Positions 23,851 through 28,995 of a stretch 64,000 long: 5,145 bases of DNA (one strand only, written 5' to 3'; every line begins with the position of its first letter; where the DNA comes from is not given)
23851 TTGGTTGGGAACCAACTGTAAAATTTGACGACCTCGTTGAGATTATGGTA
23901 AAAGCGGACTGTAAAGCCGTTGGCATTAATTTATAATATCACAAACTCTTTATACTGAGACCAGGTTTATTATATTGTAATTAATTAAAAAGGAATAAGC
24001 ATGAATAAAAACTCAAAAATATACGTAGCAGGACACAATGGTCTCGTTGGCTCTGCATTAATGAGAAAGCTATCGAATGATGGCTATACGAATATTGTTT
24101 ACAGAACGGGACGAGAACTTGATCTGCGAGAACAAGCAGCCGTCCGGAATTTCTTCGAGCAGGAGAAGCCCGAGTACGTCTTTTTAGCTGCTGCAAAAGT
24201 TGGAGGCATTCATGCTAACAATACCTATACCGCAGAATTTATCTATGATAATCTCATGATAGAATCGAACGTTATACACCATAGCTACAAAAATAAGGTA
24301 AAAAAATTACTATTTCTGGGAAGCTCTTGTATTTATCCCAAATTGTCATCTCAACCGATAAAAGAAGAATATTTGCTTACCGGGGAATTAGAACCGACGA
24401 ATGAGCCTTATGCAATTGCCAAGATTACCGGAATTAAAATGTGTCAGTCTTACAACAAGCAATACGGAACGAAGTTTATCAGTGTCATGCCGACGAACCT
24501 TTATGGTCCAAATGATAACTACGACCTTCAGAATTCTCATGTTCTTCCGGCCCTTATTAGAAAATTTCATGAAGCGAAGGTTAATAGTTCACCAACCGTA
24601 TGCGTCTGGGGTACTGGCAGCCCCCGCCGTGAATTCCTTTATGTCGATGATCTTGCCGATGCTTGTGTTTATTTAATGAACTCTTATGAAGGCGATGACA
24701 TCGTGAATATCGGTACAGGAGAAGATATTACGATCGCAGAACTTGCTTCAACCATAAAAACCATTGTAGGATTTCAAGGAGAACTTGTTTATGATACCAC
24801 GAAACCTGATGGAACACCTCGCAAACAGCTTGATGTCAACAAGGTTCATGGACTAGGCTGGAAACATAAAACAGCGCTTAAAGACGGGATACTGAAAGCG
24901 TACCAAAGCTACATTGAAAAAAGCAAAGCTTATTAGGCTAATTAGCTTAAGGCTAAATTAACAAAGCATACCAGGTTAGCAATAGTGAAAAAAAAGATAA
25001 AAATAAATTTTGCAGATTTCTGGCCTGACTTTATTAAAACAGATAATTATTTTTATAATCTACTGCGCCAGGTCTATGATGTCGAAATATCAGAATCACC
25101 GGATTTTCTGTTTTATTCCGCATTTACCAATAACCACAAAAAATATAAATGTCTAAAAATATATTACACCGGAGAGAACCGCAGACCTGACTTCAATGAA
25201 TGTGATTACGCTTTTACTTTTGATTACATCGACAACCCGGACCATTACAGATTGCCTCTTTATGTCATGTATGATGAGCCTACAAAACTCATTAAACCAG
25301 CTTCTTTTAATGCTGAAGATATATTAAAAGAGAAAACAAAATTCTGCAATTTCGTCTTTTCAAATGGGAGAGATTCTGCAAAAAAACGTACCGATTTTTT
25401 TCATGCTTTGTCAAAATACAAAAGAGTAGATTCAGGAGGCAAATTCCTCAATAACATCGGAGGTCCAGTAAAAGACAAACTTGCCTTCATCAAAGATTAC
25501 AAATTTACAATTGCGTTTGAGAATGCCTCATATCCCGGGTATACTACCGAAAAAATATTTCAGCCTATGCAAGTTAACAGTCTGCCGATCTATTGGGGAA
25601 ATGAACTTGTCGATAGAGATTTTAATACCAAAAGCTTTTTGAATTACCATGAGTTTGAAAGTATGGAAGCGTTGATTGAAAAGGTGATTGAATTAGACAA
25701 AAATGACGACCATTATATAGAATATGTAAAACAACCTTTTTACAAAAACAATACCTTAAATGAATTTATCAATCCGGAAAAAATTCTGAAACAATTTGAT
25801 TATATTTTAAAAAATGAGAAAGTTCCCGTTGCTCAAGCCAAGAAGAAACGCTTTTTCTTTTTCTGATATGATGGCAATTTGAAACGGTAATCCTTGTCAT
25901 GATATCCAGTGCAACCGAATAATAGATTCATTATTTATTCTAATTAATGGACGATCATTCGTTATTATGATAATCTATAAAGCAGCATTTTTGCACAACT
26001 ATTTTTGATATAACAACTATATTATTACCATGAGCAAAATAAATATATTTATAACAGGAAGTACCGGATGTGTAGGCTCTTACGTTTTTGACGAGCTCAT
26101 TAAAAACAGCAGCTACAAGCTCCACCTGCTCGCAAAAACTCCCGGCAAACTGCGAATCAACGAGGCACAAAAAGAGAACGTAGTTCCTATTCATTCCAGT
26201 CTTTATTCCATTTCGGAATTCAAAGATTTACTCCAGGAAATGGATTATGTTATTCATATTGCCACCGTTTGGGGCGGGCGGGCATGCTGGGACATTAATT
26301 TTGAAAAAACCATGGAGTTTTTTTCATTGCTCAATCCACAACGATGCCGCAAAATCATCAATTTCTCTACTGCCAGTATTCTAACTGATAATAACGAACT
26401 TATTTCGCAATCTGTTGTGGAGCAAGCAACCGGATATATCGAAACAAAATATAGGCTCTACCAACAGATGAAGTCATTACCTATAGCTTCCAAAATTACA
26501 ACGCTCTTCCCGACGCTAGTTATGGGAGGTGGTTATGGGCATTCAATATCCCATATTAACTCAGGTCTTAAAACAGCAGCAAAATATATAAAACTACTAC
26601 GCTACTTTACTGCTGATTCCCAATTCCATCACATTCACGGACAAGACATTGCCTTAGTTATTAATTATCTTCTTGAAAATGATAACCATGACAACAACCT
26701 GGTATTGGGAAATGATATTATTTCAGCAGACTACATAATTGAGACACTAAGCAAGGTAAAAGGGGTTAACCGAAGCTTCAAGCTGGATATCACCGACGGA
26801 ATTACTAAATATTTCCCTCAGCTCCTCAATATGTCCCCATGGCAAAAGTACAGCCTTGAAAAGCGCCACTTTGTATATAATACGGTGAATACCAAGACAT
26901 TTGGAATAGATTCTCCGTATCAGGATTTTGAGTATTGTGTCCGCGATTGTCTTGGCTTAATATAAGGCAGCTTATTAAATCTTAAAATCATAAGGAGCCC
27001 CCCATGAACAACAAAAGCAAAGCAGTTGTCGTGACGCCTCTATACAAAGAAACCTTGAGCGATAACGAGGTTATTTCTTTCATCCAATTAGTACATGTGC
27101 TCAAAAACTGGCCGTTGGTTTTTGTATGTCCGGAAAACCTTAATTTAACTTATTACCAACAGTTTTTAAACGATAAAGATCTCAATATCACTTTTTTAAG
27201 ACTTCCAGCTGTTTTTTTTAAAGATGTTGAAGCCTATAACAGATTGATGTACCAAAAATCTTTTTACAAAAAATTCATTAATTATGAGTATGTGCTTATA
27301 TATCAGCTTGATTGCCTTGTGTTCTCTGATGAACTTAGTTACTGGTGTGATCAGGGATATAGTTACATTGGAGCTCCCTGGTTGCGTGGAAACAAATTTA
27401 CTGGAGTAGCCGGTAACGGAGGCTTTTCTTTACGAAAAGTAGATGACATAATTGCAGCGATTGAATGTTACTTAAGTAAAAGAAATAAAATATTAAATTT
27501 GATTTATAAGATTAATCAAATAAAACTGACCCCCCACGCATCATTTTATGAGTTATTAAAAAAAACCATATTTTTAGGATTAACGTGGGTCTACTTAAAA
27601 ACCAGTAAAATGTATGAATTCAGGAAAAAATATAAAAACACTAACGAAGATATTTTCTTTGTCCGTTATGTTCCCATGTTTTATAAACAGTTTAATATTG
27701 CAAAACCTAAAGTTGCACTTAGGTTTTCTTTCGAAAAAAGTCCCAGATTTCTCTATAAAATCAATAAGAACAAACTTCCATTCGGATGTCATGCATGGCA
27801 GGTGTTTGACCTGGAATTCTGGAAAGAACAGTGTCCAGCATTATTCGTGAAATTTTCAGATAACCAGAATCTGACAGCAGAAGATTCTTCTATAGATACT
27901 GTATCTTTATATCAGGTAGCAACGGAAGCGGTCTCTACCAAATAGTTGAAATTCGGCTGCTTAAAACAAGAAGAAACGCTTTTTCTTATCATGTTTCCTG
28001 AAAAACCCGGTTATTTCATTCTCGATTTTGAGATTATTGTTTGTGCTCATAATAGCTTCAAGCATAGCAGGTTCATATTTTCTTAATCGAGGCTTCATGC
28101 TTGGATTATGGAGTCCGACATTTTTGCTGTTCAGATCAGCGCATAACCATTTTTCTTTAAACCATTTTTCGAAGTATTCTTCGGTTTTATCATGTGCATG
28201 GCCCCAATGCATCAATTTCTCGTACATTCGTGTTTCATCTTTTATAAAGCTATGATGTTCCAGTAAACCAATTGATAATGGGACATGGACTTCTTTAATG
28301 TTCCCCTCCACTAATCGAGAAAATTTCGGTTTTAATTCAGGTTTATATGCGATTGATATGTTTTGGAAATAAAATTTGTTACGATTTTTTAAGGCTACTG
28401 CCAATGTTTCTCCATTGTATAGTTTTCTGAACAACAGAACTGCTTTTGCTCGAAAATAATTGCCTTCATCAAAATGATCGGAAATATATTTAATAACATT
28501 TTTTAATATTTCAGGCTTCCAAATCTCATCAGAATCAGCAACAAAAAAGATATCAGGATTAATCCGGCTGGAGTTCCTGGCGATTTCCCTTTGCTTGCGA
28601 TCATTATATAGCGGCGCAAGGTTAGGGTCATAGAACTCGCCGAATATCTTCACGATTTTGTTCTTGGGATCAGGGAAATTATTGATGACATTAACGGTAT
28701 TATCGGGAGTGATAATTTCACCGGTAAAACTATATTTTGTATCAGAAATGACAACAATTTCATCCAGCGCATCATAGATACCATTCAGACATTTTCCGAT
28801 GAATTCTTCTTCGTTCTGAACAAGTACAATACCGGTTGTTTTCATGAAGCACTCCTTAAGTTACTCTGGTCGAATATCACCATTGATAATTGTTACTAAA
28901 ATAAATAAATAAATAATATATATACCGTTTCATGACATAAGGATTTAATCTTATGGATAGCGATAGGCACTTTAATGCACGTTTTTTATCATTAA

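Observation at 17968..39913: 22-kb glycan island with eukaryote-like GT families and no priming, flipping or export genes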

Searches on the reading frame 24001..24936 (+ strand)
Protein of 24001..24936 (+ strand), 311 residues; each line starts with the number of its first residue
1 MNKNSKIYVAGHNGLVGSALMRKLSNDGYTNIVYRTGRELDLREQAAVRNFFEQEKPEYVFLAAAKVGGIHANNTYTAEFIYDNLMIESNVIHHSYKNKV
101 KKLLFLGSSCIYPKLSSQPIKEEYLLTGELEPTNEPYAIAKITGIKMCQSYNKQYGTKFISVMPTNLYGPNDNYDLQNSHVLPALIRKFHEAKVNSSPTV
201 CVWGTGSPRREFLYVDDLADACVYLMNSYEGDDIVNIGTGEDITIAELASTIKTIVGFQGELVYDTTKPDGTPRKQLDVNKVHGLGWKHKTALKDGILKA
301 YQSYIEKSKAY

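Call 4: search_protein_families(library=pfam, proteins=[window:24001-24936:+], max_evalue=0.01)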
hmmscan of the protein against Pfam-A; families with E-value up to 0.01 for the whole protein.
window:24001-24936:+ (311 aa): 4 families
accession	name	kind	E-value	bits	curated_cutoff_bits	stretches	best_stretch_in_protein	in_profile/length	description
PF01370.27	Epimerase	-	1.9e-66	224.4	20.9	1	7-238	1-240/240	NAD dependent epimerase/dehydratase family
PF16363.11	GDP_Man_Dehyd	-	3.4e-20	73.2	27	1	39-295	58-327/332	GDP-mannose 4,6 dehydratase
PF04321.23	RmlD_sub_bind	-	4.9e-07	29.6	27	1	6-66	2-61/287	RmlD substrate binding domain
PF02719.21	Polysacc_synt_2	-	1e-05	25.4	20.2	1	40-106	61-126/293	Polysaccharide biosynthesis protein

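Call 17: search_protein_families(library=ncbifam, proteins=[window:24001-24936:+], max_evalue=0.001)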
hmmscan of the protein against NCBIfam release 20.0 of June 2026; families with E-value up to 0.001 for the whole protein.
window:24001-24936:+ (311 aa): 12 families
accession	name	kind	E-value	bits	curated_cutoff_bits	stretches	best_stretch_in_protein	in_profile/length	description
NF047922.1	GDPFucSynFcl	equivalog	1.2e-154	514.2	500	1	4-309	2-306/308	GDP-L-fucose synthase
TIGR01181.1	dTDP_gluc_dehyt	equivalog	1.9e-21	76.5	365.1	1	41-309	58-316/321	dTDP-glucose 4,6-dehydratase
TIGR04180.1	EDH_00030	hypoth_equivalog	8.2e-21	74.3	475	1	41-268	57-268/297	NAD-dependent 4,6-dehydratase LegB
TIGR01179.1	galE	equivalog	7.2e-19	67.8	262.3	1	40-300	54-321/332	UDP-glucose 4-epimerase GalE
TIGR02197.1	heptose_epim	equivalog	5.2e-12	45.6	274.6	1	7-259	1-263/316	ADP-glyceromanno-heptose 6-epimerase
NF007490.0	PRK10084.1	subfamily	2.4e-10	40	649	1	41-307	58-337/361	dTDP-glucose 4,6-dehydratase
NF007582.0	PRK10217.1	equivalog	3e-07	29.9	698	1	108-305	134-332/355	dTDP-glucose 4,6-dehydratase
NF008872.0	PRK11908.1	equivalog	1.7e-06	27.3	294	1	91-256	102-271/349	bifunctional UDP-4-keto-pentose/UDP-xylose synthase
NF008360.0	PRK11150.1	equivalog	2.2e-06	27.1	452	1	7-251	2-249/310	ADP-glyceromanno-heptose 6-epimerase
TIGR01214.1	rmlD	equivalog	1.1e-05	24.7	224.05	1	6-66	1-60/285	dTDP-4-dehydrorhamnose reductase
NF042422.1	oxyalk_red_OleD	equivalog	0.00018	21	580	1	6-224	2-213/329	2-alkyl-3-oxoalkanoate reductase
NF011728.1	PRK15181.1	equivalog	0.00067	18.8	760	1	96-308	129-341/348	Vi polysaccharide biosynthesis UDP-N-acetylglucosaminuronic acid C-4 epimerase TviC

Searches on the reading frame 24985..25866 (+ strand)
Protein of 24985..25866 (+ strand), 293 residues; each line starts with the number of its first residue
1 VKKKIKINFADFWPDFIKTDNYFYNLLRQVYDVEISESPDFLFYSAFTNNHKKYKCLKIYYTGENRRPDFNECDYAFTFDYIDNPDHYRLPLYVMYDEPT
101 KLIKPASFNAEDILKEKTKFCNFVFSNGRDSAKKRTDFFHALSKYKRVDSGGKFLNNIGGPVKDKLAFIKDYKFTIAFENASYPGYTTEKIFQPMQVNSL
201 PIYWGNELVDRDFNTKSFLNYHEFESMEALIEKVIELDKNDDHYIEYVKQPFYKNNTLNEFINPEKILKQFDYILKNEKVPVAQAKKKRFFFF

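Call 4: search_protein_families(library=pfam, proteins=[window:24985-25866:+], max_evalue=0.01)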
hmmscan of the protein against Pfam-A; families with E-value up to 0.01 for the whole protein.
window:24985-25866:+ (293 aa): 2 families
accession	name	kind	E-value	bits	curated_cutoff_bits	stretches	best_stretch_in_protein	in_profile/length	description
PF18025.7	FucT_N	-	3.5e-27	95.1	27.2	1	7-96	1-91/91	Alpha-(1,3)-fucosyltransferase FucT N-terminal domain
PF00852.26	Glyco_transf_10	-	6.8e-23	81.7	23.9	1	115-249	2-137/182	Glycosyltransferase family 10 (fucosyltransferase) C-term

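Call 17: search_protein_families(library=ncbifam, proteins=[window:24985-25866:+], max_evalue=0.001)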
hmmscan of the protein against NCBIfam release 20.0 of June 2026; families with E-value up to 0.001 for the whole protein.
window:24985-25866:+ (293 aa): 0 families

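Call 21: search_solved_structures(query=window:24985-25866:+, max_evalue=0.01)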
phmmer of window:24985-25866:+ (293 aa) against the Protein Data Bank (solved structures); distinct sequences matched with E-value up to 0.01: 5.
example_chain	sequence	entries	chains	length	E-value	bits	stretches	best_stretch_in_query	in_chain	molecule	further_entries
2nzw_A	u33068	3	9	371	1.2e-30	110.5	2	117-278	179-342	Alpha1,3-fucosyltransferase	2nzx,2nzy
5zoi_A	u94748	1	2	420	1.9e-29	106.5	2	117-252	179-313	Alpha-(1,3)-fucosyltransferase FucT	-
9s6a_A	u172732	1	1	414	6.4e-10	42.5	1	135-248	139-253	Glycoprotein 3-alpha-L-fucosyltransferase A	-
8d0o_A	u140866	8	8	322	1.6e-07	34.5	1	116-249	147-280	4-galactosyl-N-acetylglucosaminide 3-alpha-L-fucosyltransferase 9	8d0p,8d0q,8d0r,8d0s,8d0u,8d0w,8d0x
7yro_A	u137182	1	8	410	1.5e-06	31.4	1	169-247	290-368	Fucosyltransferase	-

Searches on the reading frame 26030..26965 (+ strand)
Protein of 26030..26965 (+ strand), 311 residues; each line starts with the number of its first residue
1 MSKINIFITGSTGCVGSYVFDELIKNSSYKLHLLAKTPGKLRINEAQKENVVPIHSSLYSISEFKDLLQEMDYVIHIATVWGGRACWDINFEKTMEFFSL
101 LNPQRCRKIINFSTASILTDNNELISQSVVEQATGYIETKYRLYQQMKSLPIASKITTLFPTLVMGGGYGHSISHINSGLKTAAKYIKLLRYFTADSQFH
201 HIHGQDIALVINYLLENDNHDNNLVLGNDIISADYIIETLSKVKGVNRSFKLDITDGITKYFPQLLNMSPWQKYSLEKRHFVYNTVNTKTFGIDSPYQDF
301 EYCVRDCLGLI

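Call 4: search_protein_families(library=pfam, proteins=[window:26030-26965:+], max_evalue=0.01)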
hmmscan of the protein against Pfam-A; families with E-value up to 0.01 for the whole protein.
window:26030-26965:+ (311 aa): 6 families
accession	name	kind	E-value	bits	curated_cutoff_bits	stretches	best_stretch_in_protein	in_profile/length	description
PF01370.27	Epimerase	-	1.1e-13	51.6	20.9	1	6-222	1-235/240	NAD dependent epimerase/dehydratase family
PF07993.18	NAD_binding_4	-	0.00012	21.7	20.1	0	8-41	1-36/258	Male sterility protein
PF13460.12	NAD_binding_10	-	0.00019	21.8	27.2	1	10-142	1-126/184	NAD(P)H-binding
PF01073.25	3Beta_HSD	-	0.00023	20.7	22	1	8-149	2-151/280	3-beta hydroxysteroid dehydrogenase/isomerase family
PF05368.20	NmrA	-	0.0012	18.9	27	1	5-79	4-78/298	NmrA-like family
PF03435.24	Sacchrp_dh_NADP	-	0.0043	17.8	25.1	0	6-89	1-87/129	Saccharopine dehydrogenase NADP binding domain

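Call 17: search_protein_families(library=ncbifam, proteins=[window:26030-26965:+], max_evalue=0.001)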
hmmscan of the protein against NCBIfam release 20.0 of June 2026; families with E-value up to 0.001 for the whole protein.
window:26030-26965:+ (311 aa): 2 families
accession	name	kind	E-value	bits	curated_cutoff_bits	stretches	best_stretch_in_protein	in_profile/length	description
TIGR03466.1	HpnA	hypoth_equivalog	0.00047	19.1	367.65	1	6-123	3-122/327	hopanoid-associated sugar epimerase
NF006073.0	PRK08219.1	equivalog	0.00065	19.5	218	1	6-87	6-88/227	SDR family oxidoreductase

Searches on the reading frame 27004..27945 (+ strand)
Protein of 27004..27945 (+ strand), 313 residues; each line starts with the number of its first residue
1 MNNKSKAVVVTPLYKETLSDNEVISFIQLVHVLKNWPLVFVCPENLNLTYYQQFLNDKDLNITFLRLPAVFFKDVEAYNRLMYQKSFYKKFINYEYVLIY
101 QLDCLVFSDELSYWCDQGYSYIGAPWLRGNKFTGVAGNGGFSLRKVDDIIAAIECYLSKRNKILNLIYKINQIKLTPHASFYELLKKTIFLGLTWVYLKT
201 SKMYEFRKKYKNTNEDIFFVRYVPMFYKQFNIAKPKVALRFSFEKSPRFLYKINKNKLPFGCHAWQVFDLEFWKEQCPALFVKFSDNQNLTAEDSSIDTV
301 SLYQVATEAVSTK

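Call 4: search_protein_families(library=pfam, proteins=[window:27004-27945:+], max_evalue=0.01)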
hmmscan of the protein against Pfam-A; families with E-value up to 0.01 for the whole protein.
window:27004-27945:+ (313 aa): 1 family
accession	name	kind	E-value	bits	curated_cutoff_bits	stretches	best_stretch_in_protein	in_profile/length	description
PF18922.5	DUF5672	-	2.2e-51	174.2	24.4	1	62-263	2-164/164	Protein of unknown function (DUF5672)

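Call 17: search_protein_families(library=ncbifam, proteins=[window:27004-27945:+], max_evalue=0.001)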
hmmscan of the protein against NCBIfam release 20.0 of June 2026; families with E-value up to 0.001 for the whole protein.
window:27004-27945:+ (313 aa): 0 families

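Call 53: search_solved_structures(query=window:27004-27945:+, max_evalue=1)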
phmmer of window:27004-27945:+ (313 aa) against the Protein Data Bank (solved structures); distinct sequences matched with E-value up to 1: 1.
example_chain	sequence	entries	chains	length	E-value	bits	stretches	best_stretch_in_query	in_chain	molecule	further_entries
3qxv_A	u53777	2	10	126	0.44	13.2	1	92-134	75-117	Anti-Methotrexate CDR1-4 Graft VHH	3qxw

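Call 64: predict_structure(protein=window:27004-27945:+)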
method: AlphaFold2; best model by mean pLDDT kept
length: 313 residues; sequences in the alignment: 1
mean_pLDDT: 41.4   pTM: 0.38
mean pLDDT of the five models: 41.4, 39.8, 37.3, 31.2, 28.0
residues with pLDDT >= 90: 0; 70-90: 28; 50-70: 67; < 50: 218
segments of 3 or more residues with pLDDT < 50: 1-4, 102-313
pLDDT, mean of each block of 10 residues (from residue 1): 49 65 56 68 81 69 77 54 58 56 35 29 33 28 29 33 33 31 31 27 35 31 31 34 31 28 33 31 30 30 29 27
secondary structure, 60 per line:
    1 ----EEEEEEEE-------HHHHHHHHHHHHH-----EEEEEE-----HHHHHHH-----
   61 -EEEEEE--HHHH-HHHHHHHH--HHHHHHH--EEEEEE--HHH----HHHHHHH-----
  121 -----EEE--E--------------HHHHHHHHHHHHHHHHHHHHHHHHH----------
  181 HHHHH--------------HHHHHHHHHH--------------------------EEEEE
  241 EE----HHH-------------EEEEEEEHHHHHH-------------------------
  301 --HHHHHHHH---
elements in order: E5-12 H20-32 E38-43 H49-55 E62-67 H70-73 H75-82 H85-91 E94-99 H109-115 E126-128 H146-170 H181-185 H200-209 E236-242 E263-269 H270-275 H303-310

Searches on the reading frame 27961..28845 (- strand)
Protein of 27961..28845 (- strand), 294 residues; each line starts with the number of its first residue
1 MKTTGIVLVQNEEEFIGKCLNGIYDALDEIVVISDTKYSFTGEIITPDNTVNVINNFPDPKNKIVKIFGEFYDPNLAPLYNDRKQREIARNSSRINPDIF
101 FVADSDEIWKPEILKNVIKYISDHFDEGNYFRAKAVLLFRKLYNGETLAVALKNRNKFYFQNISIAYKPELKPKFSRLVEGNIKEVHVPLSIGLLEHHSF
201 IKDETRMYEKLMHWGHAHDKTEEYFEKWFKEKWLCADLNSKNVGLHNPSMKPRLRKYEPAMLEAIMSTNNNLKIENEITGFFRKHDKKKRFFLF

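Call 4: search_protein_families(library=pfam, proteins=[window:27961-28845:-], max_evalue=0.01)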
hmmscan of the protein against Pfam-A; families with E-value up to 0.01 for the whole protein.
window:27961-28845:- (294 aa): 1 family
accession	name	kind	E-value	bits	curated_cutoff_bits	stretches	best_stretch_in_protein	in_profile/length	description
PF00535.33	Glycos_transf_2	-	2.8e-05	24.5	23.3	1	6-133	3-115/168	Glycosyl transferase family 2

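Call 17: search_protein_families(library=ncbifam, proteins=[window:27961-28845:-], max_evalue=0.001)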
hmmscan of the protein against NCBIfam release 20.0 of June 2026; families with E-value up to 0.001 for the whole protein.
window:27961-28845:- (294 aa): 1 family
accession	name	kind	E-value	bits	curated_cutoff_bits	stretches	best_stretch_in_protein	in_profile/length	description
TIGR04195.1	S_glycosyl_SunS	equivalog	0.00021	20.3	350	1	4-59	61-107/421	SunS family peptide S-glycosyltransferase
